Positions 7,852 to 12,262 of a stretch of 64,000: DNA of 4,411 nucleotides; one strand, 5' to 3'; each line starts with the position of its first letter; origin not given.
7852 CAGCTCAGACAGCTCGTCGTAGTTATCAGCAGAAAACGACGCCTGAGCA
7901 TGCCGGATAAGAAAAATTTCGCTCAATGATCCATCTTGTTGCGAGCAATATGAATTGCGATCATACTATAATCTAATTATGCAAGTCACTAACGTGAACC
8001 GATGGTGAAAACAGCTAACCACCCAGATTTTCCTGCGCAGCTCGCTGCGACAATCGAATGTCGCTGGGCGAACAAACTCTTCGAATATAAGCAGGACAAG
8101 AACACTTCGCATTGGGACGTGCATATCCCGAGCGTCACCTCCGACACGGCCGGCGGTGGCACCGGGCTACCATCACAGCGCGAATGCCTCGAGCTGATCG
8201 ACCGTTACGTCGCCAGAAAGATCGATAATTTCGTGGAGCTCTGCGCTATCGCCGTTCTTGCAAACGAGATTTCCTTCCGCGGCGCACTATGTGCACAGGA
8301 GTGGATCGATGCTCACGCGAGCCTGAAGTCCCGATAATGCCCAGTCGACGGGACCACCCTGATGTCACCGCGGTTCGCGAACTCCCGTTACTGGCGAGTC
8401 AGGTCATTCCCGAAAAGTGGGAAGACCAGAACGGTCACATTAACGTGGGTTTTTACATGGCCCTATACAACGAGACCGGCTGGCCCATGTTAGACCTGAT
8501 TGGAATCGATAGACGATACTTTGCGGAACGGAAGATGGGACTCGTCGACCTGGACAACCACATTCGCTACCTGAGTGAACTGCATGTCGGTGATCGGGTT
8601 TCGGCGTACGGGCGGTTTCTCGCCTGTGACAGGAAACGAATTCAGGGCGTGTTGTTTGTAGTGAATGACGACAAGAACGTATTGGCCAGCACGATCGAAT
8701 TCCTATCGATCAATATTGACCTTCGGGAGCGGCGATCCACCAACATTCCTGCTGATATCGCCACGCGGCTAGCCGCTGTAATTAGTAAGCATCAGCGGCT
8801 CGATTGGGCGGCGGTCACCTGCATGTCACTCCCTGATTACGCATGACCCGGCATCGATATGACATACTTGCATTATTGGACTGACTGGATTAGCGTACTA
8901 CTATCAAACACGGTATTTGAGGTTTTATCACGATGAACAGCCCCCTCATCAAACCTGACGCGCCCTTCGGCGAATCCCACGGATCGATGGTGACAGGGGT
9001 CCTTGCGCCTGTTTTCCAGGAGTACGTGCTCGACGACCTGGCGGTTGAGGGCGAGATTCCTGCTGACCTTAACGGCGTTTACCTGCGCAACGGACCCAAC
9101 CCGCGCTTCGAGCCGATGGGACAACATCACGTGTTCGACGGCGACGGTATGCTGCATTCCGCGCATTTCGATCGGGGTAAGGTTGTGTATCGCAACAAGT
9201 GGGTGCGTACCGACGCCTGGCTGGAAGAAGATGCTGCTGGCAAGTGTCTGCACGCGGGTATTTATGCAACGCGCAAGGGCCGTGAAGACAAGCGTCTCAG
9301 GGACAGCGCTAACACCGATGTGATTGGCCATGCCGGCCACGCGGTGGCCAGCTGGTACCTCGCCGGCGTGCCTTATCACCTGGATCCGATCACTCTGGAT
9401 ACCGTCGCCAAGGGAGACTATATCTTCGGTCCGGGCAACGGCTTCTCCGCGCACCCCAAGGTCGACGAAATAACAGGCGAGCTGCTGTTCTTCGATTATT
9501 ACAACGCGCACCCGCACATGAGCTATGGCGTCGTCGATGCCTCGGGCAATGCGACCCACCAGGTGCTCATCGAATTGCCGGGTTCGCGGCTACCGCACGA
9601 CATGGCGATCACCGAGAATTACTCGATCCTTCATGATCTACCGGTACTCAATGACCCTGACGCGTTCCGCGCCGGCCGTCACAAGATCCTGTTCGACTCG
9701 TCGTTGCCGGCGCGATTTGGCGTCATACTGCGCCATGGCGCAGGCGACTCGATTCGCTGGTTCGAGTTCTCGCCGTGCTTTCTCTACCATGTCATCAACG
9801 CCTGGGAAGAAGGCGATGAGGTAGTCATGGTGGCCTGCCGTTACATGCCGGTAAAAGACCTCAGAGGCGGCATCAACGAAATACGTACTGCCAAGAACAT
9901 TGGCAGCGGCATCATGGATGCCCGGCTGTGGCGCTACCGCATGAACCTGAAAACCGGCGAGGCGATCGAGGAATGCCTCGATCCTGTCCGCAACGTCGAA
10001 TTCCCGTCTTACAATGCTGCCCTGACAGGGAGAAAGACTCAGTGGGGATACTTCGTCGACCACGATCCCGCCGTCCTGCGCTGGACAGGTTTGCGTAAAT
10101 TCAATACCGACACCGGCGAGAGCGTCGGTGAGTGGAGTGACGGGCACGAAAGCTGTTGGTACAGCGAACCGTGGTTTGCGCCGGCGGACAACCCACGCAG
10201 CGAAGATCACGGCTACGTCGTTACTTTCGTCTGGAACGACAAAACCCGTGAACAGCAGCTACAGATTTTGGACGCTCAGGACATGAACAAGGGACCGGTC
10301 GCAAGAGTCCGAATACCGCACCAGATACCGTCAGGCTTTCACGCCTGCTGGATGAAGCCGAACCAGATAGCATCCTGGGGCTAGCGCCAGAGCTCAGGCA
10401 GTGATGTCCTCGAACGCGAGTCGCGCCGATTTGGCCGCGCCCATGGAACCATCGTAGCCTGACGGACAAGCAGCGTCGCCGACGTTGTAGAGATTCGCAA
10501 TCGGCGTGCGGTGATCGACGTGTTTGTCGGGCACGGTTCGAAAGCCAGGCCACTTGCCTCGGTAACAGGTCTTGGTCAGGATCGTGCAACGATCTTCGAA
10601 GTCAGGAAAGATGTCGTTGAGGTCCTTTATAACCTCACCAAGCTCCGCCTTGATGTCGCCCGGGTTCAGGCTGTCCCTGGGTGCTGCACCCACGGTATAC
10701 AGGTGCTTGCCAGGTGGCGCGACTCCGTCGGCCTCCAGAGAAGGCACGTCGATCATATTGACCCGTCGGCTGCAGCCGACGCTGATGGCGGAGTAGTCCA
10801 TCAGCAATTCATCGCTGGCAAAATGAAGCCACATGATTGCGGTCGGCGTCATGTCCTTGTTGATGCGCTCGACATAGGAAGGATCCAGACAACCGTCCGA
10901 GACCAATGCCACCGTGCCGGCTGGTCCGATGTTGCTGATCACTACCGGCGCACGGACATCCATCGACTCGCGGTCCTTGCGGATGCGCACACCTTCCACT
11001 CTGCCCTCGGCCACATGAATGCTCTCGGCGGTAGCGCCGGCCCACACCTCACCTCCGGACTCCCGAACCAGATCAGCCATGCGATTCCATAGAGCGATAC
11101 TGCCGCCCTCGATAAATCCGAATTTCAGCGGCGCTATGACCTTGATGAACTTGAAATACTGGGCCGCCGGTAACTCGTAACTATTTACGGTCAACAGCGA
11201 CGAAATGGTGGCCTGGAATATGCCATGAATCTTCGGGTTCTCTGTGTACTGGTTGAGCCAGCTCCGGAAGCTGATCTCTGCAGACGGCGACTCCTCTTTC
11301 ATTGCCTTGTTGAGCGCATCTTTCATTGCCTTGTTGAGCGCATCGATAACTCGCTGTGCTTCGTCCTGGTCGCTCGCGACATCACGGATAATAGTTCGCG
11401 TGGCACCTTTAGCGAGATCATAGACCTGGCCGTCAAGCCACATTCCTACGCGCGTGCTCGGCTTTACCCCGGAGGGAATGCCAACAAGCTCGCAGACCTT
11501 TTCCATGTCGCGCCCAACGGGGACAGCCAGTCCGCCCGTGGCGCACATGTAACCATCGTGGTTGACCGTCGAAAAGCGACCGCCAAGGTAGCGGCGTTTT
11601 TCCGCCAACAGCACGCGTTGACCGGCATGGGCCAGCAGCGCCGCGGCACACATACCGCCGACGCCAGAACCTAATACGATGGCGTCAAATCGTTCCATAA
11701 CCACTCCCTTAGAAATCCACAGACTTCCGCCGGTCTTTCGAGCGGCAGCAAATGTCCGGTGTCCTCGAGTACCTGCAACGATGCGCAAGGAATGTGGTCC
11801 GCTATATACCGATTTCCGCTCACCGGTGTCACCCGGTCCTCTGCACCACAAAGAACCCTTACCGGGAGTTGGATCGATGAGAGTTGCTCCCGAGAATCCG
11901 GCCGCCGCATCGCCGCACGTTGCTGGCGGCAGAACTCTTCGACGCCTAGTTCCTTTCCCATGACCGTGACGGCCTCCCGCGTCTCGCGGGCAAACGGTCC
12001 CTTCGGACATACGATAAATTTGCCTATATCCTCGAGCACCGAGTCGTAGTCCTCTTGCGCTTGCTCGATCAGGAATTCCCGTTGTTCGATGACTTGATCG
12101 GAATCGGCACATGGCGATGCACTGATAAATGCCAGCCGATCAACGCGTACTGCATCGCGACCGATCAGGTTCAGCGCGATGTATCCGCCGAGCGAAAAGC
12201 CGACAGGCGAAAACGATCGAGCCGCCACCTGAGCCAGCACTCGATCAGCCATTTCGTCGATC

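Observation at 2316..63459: One 17-bp operator-like motif (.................) precedes essentially every transcription unit across ~56 kb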

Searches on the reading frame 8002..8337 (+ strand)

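Call 58: search_protein_families(library=pfam, proteins=[window:8002-8337:+], max_evalue=0.01)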
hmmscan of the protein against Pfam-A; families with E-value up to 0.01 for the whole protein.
window:8002-8337:+ (111 aa): 1 family
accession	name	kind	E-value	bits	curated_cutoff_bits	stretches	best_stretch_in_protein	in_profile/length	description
PF00368.23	HMG-CoA_red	-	3.5e-15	56.4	27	1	27-109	286-367/368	Hydroxymethylglutaryl-coenzyme A reductase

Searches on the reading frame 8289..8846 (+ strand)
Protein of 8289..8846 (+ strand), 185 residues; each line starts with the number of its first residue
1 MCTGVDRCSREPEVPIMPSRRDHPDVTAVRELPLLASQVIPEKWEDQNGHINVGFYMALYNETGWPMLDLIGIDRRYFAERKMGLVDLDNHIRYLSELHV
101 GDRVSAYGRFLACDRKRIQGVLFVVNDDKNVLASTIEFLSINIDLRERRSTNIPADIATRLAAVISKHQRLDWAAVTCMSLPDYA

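Call 6: search_protein_families(library=pfam, proteins=[window:8289-8846:+])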
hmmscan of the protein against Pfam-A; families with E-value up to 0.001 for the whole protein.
window:8289-8846:+ (185 aa): 2 families
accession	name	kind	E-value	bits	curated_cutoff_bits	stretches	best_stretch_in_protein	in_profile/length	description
PF13279.12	4HBT_2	-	6.7e-19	69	25.5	1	43-161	4-122/122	Thioesterase-like superfamily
PF03061.28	4HBT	-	0.00011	22.9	20.6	1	48-130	1-76/79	Thioesterase superfamily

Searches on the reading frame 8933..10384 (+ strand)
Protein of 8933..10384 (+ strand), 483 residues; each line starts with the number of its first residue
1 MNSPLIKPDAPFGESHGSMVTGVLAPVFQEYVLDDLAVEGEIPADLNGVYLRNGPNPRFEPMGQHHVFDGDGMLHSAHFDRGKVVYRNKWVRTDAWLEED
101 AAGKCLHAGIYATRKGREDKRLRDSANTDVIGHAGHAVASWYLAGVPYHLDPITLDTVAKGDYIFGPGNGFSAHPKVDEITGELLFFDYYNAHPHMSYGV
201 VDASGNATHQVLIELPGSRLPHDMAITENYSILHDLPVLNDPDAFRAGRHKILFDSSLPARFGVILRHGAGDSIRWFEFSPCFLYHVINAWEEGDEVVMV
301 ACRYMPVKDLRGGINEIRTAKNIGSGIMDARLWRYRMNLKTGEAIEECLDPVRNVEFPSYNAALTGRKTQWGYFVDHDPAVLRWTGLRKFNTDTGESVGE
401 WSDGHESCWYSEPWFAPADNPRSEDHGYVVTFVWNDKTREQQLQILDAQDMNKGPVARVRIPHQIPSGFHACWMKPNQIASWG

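Call 6: search_protein_families(library=pfam, proteins=[window:8933-10384:+])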
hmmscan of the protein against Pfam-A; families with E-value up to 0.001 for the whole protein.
window:8933-10384:+ (483 aa): 1 family
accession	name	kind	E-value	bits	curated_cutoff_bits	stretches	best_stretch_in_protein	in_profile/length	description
PF03055.21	RPE65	-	2.2e-122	410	27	1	25-474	2-468/469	Retinal pigment epithelial membrane protein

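Call 40: search_protein_families(library=ncbifam, proteins=[window:8933-10384:+], max_evalue=0.00001)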
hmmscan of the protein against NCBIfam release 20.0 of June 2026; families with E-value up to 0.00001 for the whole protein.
window:8933-10384:+ (483 aa): 3 families
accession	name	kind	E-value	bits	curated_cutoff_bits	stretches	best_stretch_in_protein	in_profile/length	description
NF052295.1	CarotCleavDioxg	equivalog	1.7e-71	241.3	675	1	17-475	23-466/467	8'-apo-carotenoid 13,14-cleaving dioxygenase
NF053778.1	LigStilDioxAlpha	equivalog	8.5e-70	235.7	800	1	20-474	10-479/480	lignostilbene-alpha,beta-dioxygenase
NF053780.1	LigStilDioxNov2Alpha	equivalog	4.6e-60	203.4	650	1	21-478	9-480/482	lignostilbene-alpha,beta-dioxygenase NOV2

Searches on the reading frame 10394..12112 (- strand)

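Call 6: search_protein_families(library=pfam, proteins=[window:10394-12112:-])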
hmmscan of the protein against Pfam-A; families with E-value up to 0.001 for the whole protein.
window:10394-12112:- (572 aa): 5 families
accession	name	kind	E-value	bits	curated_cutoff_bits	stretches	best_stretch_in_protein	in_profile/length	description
PF01593.30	Amino_oxidase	-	2.2e-15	57.4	19.8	1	152-566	2-438/443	Flavin containing amine oxidoreductase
PF13450.12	NAD_binding_8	-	7.7e-11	42.6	21.9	1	146-197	1-52/68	NAD(P)-binding Rossmann-like domain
PF00890.30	FAD_binding_2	-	1.3e-09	38.2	20.4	1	143-193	1-49/414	FAD binding domain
PF12831.13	FAD_oxidored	-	4.5e-09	36.5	27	1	143-181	1-39/416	FAD dependent oxidoreductase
PF01266.30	DAO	-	4.2e-07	30.2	27.9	0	143-178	1-36/353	FAD dependent oxidoreductase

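Call 40: search_protein_families(library=ncbifam, proteins=[window:10394-12112:-], max_evalue=0.00001)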
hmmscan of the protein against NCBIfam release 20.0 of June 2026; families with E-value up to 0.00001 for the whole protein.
window:10394-12112:- (572 aa): 23 families
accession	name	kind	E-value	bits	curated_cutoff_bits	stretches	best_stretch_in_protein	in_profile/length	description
TIGR02734.1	crtI_fam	subfamily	3.2e-15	55.8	238.1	1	144-287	1-138/504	phytoene desaturase family protein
TIGR02733.1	desat_CrtD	equivalog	4.2e-15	55.4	549.7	1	144-193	4-53/492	C-3',4' desaturase CrtD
NF005560.0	PRK07233.1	equivalog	1e-12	47.6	252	1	145-385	4-245/435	hypothetical protein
NF045637.1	carotdesatCrtDProt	equivalog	1.5e-12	46.8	580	1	145-211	2-68/485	1-hydroxycarotenoid 3,4-desaturase CrtD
NF058655.1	CrtID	equivalog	8.6e-12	44.6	640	1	145-193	2-50/478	bifunctional phytoene desaturase/3,4-desaturase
NF045689.1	BCarotKetCrtO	equivalog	2.7e-10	39.4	1000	0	139-182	1-44/563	beta-carotene ketolase CrtO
NF009478.0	PRK12844.1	equivalog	1.4e-09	36.8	789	0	140-179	7-46/559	3-ketosteroid-delta-1-dehydrogenase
NF004789.0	PRK06134.1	subfamily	3e-09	36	747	0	140-179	11-50/581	FAD-dependent oxidoreductase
NF009477.0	PRK12843.1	equivalog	8.6e-09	34.4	758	1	140-182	15-57/578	FAD-dependent oxidoreductase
NF005548.0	PRK07208.1-4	equivalog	4e-08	32.3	389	0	143-194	5-56/488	hypothetical protein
NF053677.1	Desat2ChcC2Cyan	equivalog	6.6e-08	31.3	900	0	143-179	2-38/558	4-oxocyclohex-2-ene-1-carboxylate 5-dehydrogenase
NF041160.1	DGGPL_Thplmales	equivalog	9.2e-08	31.4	780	0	344-395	106-157/396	digeranylgeranylglycerophospholipid reductase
NF042421.1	hydcarot_desat_CrtD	equivalog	2.5e-07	29.5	500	1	143-210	3-70/487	1-hydroxycarotenoid 3,4-desaturase CrtD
NF006130.0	PRK08274.1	equivalog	5.6e-07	28.7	369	0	139-172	3-36/467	FAD-dependent tricarballylate dehydrogenase TcuA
TIGR03467.1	HpnE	equivalog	6e-07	29.1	283.05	0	145-187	2-44/430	hydroxysqualene dehydroxylase HpnE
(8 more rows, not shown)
